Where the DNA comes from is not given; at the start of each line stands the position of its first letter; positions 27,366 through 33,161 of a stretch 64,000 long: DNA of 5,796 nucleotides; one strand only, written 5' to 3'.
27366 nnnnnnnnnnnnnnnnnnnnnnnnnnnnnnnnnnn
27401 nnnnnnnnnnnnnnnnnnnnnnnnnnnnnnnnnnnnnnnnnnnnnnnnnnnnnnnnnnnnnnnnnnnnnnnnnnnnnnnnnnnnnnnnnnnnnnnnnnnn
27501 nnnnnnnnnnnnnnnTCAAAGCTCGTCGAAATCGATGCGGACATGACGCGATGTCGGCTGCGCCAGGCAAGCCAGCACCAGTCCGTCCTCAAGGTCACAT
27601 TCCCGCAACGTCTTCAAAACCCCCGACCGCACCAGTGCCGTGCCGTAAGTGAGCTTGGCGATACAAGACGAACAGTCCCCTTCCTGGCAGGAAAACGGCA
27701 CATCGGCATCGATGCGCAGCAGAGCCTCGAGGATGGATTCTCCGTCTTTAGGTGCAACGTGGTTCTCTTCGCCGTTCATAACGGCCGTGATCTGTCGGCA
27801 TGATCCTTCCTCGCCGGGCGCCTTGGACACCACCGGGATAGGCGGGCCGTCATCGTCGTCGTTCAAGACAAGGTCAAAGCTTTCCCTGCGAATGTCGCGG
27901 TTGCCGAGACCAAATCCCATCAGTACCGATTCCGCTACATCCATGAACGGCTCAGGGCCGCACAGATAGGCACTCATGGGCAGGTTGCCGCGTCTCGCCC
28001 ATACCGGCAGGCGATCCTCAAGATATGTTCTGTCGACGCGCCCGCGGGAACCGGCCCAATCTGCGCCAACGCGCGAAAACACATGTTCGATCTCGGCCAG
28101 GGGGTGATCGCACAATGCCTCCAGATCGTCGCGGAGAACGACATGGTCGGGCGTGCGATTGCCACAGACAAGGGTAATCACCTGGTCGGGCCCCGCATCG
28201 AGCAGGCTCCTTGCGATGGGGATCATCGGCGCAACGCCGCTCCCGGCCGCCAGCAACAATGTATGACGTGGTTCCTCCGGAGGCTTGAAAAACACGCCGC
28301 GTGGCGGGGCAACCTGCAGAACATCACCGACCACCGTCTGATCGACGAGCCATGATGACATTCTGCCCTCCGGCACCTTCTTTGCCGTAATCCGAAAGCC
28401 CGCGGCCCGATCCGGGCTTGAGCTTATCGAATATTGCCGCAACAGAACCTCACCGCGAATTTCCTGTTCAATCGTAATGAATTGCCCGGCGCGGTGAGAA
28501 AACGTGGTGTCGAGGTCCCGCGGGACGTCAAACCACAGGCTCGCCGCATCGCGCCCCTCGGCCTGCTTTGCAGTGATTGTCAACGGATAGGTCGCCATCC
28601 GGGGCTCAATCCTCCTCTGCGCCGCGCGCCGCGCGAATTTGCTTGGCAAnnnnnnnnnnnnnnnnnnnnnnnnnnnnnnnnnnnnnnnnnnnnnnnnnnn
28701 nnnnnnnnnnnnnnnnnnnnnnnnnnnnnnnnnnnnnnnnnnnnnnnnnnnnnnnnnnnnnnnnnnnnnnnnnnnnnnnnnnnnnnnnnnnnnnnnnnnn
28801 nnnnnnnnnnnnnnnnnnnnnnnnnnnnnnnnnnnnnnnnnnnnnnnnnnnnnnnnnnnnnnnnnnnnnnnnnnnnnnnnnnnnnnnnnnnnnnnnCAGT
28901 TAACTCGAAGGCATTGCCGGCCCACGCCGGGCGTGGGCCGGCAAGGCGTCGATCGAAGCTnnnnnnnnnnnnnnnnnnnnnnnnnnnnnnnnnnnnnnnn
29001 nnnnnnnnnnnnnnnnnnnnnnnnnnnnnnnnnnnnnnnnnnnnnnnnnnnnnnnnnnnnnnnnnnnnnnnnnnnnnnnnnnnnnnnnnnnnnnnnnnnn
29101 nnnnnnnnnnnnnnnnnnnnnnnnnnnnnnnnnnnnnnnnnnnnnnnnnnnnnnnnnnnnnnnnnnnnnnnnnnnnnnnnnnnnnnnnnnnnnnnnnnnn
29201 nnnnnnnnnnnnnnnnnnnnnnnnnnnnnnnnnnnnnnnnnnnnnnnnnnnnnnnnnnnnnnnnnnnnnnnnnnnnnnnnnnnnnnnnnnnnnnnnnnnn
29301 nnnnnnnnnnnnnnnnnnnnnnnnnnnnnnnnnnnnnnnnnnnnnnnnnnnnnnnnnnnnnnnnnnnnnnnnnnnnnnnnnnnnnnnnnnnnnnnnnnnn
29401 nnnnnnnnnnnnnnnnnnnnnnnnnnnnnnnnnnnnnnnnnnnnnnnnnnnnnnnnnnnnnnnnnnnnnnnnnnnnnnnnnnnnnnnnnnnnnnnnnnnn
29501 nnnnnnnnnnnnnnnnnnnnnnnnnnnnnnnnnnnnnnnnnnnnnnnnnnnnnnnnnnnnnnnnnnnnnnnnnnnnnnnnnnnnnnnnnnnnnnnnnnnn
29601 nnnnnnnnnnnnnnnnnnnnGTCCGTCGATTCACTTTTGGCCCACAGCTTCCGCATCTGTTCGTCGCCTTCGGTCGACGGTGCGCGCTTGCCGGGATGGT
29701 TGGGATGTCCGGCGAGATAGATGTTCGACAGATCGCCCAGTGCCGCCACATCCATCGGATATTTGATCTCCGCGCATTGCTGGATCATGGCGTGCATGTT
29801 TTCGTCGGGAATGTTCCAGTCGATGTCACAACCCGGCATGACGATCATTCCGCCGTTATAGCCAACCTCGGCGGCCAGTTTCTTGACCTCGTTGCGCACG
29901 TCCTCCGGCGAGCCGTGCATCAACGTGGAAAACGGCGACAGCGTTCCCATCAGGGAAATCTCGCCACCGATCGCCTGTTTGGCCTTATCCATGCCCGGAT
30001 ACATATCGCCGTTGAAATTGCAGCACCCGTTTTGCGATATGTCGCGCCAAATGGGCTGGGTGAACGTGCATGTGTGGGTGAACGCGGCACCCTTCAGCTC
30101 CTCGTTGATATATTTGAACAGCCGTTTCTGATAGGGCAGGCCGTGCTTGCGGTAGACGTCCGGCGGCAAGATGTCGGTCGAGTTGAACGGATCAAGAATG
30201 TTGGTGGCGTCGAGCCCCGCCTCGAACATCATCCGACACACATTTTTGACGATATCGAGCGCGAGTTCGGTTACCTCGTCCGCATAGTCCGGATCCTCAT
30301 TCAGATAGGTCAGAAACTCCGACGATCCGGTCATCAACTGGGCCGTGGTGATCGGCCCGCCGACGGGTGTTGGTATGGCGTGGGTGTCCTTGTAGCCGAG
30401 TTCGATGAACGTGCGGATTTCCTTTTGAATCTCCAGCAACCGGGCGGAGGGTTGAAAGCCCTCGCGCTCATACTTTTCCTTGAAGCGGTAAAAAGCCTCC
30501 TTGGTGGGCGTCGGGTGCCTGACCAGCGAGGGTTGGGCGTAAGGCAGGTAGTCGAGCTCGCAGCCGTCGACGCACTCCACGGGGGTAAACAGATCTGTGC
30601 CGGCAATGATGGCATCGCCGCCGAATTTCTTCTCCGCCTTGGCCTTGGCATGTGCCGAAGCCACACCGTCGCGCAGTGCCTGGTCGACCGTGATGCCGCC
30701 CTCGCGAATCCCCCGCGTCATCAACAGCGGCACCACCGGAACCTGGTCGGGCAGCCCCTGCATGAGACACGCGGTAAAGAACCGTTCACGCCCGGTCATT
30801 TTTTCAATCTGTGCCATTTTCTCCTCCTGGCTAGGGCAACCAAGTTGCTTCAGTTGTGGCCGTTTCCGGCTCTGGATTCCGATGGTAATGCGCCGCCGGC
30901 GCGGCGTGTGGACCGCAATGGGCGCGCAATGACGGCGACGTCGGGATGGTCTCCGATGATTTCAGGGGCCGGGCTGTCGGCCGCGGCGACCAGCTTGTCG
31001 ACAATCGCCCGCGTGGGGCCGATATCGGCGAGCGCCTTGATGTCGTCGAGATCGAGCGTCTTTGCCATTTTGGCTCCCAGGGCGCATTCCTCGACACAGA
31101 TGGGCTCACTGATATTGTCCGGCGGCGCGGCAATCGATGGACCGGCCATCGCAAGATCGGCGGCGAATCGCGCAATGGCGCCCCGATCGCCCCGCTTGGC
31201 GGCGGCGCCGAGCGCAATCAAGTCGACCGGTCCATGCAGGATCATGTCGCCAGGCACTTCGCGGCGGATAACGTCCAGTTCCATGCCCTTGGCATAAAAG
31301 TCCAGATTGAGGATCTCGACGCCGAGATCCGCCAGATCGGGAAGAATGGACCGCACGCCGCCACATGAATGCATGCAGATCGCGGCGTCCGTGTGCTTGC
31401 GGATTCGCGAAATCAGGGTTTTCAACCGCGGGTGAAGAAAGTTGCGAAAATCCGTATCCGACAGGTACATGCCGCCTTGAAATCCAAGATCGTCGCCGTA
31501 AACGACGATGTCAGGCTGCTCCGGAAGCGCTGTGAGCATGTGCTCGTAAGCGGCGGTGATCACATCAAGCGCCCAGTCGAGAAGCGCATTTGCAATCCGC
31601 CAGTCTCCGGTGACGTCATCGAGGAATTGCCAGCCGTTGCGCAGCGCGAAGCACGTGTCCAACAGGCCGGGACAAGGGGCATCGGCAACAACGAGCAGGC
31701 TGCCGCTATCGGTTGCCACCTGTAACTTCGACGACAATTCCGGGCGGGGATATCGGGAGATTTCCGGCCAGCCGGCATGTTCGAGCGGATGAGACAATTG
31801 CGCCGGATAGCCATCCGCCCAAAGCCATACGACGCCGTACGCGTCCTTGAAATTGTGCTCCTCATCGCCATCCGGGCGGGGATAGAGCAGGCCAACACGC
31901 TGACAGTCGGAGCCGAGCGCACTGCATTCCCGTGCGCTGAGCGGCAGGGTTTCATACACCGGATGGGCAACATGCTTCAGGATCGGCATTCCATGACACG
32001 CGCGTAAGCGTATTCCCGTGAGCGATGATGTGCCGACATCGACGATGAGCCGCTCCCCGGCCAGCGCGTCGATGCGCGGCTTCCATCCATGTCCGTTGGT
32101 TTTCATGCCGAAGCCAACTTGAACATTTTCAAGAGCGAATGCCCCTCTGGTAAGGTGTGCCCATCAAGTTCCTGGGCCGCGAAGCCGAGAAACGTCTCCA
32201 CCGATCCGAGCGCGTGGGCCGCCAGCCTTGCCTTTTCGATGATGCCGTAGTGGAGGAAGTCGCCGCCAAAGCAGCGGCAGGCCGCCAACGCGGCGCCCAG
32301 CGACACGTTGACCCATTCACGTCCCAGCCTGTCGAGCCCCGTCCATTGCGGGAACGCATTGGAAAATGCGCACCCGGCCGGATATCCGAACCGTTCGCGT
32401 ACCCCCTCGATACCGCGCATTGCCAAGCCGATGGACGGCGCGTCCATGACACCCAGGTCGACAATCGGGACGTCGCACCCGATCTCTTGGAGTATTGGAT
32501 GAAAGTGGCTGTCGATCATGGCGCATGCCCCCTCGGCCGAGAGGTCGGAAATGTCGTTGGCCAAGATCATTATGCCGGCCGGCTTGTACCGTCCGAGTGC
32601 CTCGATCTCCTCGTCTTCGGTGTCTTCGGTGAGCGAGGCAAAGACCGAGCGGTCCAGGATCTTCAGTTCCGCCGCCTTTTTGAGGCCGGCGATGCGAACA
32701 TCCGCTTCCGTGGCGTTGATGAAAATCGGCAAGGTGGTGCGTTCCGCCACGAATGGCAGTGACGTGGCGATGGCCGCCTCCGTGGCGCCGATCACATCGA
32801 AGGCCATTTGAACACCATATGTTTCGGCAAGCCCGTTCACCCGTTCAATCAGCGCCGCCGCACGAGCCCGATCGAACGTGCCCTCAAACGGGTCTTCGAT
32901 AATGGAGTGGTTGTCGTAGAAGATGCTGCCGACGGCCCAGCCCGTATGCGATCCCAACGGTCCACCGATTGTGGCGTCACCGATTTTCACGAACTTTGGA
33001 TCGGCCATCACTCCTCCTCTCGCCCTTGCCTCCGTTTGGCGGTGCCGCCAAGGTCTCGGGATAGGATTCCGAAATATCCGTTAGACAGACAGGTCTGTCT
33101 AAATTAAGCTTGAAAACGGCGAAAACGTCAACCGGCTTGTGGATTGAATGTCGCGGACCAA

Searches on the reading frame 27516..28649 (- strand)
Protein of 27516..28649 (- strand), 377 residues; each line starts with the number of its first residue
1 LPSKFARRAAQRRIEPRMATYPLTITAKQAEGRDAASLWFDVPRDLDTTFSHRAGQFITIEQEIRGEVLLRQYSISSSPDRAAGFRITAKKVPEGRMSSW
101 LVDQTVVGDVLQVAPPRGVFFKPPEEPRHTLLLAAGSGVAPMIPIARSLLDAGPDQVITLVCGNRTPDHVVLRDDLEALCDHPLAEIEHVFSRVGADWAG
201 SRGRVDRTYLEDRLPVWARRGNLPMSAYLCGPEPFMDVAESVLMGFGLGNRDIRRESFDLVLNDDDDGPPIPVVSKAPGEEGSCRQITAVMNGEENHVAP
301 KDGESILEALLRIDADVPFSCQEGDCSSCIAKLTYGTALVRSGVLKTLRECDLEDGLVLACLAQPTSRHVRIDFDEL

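Call 28: search_protein_families(library=pfam, proteins=[window:27516-28649:-], max_evalue=0.001)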
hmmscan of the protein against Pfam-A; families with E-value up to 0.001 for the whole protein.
window:27516-28649:- (377 aa): 3 families
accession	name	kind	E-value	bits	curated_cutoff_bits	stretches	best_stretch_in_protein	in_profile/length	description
PF00175.26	NAD_binding_1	-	2.4e-16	60.7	22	1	132-239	1-107/109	Oxidoreductase NAD-binding domain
PF00970.30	FAD_binding_6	-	1.2e-11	45.3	21.1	1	23-120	2-97/99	Oxidoreductase FAD-binding domain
PF00111.32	Fer2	-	2.1e-11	44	21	1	292-366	4-77/77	2Fe-2S iron-sulfur cluster binding domain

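Call 29: search_protein_families(library=ncbifam, proteins=[window:27516-28649:-], max_evalue=0.001)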
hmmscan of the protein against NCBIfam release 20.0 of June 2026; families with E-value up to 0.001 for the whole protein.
window:27516-28649:- (377 aa): 20 families
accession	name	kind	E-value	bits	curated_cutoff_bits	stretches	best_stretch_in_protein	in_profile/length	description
TIGR02160.1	PA_CoA_Oxy5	hypoth_equivalog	5.5e-64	216.2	420.8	1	22-375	3-352/352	1,2-phenylacetyl-CoA epoxidase subunit PaaE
NF058606.1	GlBtMonoRdsGbcB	equivalog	1.2e-38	133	500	1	48-373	39-361/362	glycine betaine monooxygenase reductase subunit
NF007964.0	PRK10684.1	equivalog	5.7e-34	117.6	383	1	50-366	35-327/333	NADH oxidoreductase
NF009805.0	PRK13289.1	equivalog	1.7e-31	109.6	432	1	23-258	157-392/399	NO-inducible flavohemoprotein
NF040810.1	BenC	equivalog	4.3e-31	108.3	430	2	31-251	113-323/333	benzoate 1,2-dioxygenase electron transfer component BenC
NF045803.1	MethMoxFADbindMmoC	equivalog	2.5e-29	102.1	500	2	47-258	135-340/343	aromatic/alkene monooxygenase hydroxylase FAD-binding subunit MmoC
NF008822.0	PRK11872.1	equivalog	4.7e-20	71.9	402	1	53-258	138-335/341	anthranilate 1,2-dioxygenase electron transfer component AntC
NF005963.0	PRK08051.1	equivalog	1.2e-12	47.7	230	1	44-212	23-189/233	NAD(P)H-flavin reductase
NF004317.0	PRK05713.1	equivalog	6.2e-11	42.1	338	1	50-189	117-255/312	iron-sulfur-binding ferredoxin reductase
NF006220.0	PRK08345.1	subfamily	5.2e-10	39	395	1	44-186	35-169/294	cytochrome-c3 hydrogenase subunit gamma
TIGR02008.1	fdx_plant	subfamily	7.5e-10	38.5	81.15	1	292-368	11-85/97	ferredoxin [2Fe-2S]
NF000796.0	PRK00054.1-1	equivalog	7.7e-09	35.2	224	1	46-181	23-142/254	dihydroorotate dehydrogenase electron transfer subunit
NF040830.1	sulfhyd_ShyC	equivalog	1.3e-08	34.3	600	1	42-182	29-163/288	NAD(P)-dependent hydrogenase/sulfhydrogenase 2 subunit gamma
NF041393.1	Frdxn_Halo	equivalog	1.8e-07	31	150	1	301-372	43-113/128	ferredoxin Fer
NF009414.0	PRK12778.1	equivalog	5.8e-07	28.2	1103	1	50-182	26-151/752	bifunctional dihydroorotate dehydrogenase B NAD binding subunit/NADPH-dependent glutamate synthase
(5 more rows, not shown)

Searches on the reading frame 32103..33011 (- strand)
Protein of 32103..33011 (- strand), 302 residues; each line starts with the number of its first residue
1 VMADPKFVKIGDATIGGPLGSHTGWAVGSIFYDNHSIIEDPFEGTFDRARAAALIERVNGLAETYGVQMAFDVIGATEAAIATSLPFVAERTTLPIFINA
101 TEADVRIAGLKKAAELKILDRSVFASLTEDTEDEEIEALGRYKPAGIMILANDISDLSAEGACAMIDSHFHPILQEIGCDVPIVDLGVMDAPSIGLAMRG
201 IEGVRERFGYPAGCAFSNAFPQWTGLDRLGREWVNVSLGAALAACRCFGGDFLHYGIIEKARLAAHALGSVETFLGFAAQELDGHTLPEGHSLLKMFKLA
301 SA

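Call 68: search_protein_families(library=pfam, proteins=[window:32103-33011:-], max_evalue=0.0001)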
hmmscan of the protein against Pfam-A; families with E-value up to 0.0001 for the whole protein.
window:32103-33011:- (302 aa): 1 family
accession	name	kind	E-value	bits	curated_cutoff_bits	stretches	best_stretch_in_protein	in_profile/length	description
PF02007.24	MtrH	-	2.7e-44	151.9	22.8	1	7-282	5-294/299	Tetrahydromethanopterin S-methyltransferase MtrH subunit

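Call 70: search_protein_families(library=ncbifam, proteins=[window:32103-33011:-], max_evalue=0.00001)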
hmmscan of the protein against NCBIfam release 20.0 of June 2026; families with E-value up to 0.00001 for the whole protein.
window:32103-33011:- (302 aa): 3 families
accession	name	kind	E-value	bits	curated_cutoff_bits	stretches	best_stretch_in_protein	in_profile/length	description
NF002142.0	PRK00979.1-1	subfamily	2.1e-107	358.6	287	1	2-299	3-301/306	tetrahydromethanopterin S-methyltransferase subunit H family protein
NF047990.1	Co_MTase_MtgA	equivalog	8.4e-39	133.9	550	1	7-297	10-306/306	[methyl-Co(III) glycine betaine-specific corrinoid protein]--tetrahydrofolate methyltransferase MtgA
TIGR01114.1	mtrH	equivalog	1.4e-36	126.2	271.4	1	7-293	10-310/314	tetrahydromethanopterin S-methyltransferase subunit H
